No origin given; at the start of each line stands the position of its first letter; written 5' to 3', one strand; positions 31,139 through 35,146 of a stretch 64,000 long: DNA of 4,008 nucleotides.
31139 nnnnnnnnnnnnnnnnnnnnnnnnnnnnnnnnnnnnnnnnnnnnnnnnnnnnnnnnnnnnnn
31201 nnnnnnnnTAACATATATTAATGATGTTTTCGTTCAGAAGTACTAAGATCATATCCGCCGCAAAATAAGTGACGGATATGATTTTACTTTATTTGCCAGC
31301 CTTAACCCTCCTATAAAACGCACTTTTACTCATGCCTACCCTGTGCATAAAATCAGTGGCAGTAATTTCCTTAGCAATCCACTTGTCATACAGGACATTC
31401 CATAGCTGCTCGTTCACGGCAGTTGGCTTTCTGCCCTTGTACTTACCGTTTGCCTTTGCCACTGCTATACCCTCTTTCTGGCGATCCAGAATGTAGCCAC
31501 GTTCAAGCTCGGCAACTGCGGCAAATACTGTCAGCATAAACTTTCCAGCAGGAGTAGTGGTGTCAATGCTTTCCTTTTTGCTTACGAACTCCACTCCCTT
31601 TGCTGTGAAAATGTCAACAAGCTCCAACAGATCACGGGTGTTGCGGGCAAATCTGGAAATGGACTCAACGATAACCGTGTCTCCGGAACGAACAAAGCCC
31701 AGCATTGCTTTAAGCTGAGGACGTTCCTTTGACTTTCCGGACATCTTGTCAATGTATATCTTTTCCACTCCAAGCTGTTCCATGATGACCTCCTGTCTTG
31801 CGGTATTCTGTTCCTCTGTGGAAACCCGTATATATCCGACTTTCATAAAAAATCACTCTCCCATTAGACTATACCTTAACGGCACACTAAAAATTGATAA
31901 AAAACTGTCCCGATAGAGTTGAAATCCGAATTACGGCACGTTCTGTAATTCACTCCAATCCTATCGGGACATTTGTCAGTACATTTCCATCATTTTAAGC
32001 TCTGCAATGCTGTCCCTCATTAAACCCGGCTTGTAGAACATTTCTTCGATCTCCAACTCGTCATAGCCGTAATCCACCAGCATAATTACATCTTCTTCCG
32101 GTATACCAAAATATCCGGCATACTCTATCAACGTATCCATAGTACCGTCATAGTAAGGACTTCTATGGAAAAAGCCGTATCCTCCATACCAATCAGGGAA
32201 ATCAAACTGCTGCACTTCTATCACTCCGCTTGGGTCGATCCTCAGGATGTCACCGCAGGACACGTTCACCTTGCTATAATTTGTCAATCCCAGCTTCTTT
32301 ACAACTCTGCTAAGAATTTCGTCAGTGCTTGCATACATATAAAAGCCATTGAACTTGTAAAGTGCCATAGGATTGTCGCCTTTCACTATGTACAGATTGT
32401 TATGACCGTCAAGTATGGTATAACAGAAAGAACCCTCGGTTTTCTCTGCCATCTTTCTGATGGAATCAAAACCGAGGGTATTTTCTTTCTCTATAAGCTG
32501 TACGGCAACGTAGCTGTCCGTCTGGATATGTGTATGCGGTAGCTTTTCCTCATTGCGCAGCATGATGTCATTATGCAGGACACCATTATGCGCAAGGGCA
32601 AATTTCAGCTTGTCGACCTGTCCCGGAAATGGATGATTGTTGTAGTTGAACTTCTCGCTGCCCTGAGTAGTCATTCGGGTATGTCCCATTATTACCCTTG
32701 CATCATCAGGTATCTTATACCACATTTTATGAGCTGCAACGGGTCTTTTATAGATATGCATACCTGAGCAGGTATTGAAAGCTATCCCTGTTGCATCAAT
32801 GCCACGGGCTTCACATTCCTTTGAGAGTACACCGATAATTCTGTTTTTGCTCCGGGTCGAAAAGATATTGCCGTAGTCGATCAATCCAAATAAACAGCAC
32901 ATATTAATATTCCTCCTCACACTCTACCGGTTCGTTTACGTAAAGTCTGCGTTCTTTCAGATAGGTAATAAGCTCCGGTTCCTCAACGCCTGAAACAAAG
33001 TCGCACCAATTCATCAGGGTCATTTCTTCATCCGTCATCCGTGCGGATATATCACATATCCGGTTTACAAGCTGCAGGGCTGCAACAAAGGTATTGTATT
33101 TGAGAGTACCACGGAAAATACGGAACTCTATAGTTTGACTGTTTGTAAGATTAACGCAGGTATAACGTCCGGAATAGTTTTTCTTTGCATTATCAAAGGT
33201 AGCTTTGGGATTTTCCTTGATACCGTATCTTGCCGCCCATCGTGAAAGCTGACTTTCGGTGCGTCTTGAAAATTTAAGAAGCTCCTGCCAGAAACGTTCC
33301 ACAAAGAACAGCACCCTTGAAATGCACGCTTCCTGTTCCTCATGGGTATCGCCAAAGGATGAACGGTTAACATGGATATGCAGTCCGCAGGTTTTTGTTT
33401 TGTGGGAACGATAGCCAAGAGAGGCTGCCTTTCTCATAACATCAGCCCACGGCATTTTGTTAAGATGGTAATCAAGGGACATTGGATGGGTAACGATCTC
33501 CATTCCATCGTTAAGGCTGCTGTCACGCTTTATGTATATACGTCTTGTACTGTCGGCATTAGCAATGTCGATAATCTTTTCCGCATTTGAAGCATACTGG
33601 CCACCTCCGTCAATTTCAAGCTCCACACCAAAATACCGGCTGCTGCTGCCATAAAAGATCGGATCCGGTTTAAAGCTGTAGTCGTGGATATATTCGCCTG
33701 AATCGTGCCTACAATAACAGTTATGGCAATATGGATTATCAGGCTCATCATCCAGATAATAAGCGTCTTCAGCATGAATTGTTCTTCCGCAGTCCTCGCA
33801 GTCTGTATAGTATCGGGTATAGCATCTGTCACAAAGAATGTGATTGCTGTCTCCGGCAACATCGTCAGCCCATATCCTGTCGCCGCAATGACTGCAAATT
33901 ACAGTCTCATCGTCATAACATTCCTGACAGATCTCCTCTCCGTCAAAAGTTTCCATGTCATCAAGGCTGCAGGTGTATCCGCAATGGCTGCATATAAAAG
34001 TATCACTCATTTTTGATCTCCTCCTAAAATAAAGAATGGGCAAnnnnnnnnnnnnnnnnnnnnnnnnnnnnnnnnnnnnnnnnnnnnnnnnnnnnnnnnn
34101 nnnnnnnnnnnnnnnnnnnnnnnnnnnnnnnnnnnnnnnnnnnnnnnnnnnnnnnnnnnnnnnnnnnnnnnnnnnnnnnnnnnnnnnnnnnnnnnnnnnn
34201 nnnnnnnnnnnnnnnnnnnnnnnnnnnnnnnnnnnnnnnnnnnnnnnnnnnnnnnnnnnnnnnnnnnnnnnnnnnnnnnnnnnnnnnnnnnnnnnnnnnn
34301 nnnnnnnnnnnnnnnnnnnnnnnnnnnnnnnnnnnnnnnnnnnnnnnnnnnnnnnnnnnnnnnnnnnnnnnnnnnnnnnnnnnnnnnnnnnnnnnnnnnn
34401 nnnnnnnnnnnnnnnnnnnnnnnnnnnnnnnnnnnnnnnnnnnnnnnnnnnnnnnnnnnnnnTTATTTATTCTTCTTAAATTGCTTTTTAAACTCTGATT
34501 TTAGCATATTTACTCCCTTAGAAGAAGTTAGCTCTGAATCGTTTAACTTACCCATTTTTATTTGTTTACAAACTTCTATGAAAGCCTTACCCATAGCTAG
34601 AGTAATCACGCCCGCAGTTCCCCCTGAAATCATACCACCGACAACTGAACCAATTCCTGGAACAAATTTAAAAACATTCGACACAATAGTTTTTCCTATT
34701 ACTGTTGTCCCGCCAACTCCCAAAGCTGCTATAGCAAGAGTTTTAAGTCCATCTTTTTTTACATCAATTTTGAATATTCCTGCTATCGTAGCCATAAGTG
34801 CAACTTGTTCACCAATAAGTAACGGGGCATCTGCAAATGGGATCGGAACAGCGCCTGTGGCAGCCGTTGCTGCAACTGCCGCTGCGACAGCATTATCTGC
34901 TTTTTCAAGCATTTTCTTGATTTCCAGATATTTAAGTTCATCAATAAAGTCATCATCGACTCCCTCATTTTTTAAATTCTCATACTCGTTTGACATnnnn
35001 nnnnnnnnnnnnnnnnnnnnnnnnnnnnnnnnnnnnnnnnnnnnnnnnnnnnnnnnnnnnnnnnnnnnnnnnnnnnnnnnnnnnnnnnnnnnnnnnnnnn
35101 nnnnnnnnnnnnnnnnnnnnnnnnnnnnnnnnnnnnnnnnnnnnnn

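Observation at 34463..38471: A 4-gene operon of glycine-zipper/DUF697-like membrane proteins under an XRE-adjacent promoter is a candidate novel membrane-targeting system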

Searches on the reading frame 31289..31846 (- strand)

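Call 59: search_protein_families(library=pfam, proteins=[window:31289-31846:-], max_evalue=0.001)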
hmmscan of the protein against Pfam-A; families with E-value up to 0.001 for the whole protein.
window:31289-31846:- (185 aa): 1 family
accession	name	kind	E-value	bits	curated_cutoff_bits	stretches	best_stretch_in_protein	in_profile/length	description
PF00239.26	Resolvase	-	9.6e-45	152.7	23.3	1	3-136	2-145/145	Resolvase, N terminal domain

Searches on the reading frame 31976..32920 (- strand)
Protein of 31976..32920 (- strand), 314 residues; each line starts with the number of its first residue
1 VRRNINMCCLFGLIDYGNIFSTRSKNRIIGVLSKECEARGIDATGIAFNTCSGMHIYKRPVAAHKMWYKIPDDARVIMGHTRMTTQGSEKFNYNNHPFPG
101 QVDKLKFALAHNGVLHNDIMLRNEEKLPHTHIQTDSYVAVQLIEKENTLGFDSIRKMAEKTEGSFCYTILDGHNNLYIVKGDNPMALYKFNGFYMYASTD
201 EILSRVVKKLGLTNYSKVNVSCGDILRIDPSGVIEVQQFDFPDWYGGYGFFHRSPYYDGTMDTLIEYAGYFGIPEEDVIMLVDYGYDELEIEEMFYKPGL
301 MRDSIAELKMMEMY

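Call 19: search_protein_families(library=pfam, proteins=[window:31976-32920:-], max_evalue=0.001)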
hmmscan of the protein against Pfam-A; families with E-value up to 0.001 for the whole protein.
window:31976-32920:- (314 aa): 2 families
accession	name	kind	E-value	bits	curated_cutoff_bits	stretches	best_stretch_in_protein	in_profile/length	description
PF13522.11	GATase_6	-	5.7e-11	43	27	1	73-198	9-129/130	Glutamine amidotransferase domain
PF13537.11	GATase_7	-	1.5e-05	25.4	25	1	97-202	15-120/123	Glutamine amidotransferase domain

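Call 20: search_protein_families(library=padloc, proteins=[window:31976-32920:-], max_evalue=0.001)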
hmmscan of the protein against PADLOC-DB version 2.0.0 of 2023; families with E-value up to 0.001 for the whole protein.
window:31976-32920:- (314 aa): 0 families

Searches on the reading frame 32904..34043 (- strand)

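Call 19: search_protein_families(library=pfam, proteins=[window:32904-34043:-], max_evalue=0.001)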
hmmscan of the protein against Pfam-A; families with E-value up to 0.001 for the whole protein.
window:32904-34043:- (379 aa): 1 family
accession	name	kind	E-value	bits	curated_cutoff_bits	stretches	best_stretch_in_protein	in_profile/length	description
PF12224.13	Amidoligase_2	-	2.6e-09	37.7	22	1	172-329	67-244/245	Putative amidoligase enzyme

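Call 20: search_protein_families(library=padloc, proteins=[window:32904-34043:-], max_evalue=0.001)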
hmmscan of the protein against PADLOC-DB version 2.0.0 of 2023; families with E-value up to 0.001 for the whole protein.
window:32904-34043:- (379 aa): 0 families

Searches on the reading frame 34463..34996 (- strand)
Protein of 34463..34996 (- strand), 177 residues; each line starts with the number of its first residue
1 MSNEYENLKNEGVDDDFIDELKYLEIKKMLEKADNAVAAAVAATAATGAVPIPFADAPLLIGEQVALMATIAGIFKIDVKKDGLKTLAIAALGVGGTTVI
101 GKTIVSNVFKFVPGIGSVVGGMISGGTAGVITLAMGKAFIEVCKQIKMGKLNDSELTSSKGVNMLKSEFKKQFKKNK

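Call 3: search_protein_families(library=pfam, proteins=[window:34463-34996:-], max_evalue=1)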
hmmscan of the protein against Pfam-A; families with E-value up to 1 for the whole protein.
window:34463-34996:- (177 aa): 2 families
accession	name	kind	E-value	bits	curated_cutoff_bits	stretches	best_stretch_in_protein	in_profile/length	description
PF05128.17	DUF697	-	5.9e-11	42.8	27.7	1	29-156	18-149/162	Domain of unknown function (DUF697)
PF12787.12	EcsC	-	0.018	15.1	30.4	1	27-85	85-145/240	EcsC protein family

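Call 4: search_protein_families(library=padloc, proteins=[window:34463-34996:-], max_evalue=1)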
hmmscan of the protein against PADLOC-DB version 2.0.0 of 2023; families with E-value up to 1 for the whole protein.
window:34463-34996:- (177 aa): 2 families
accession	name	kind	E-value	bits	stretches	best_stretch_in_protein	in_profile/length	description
PDLC04988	PDC-S29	-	0.0055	14.3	1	98-140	171-213/220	-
PDLC03842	LeoB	-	0.041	10.7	1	77-147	424-488/568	-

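Call 5: search_protein_families(library=ncbifam, proteins=[window:34463-34996:-], max_evalue=1)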
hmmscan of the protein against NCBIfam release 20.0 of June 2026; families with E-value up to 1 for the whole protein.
window:34463-34996:- (177 aa): 0 families

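Call 11: search_protein_families(library=phrogs, proteins=[window:34463-34996:-], max_evalue=0.1)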
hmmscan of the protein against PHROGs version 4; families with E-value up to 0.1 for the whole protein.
window:34463-34996:- (177 aa): 1 family
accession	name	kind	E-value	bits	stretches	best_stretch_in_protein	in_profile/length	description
phrog_23574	-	tail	0.025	12.8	1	62-150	790-875/1441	tail length tape measure protein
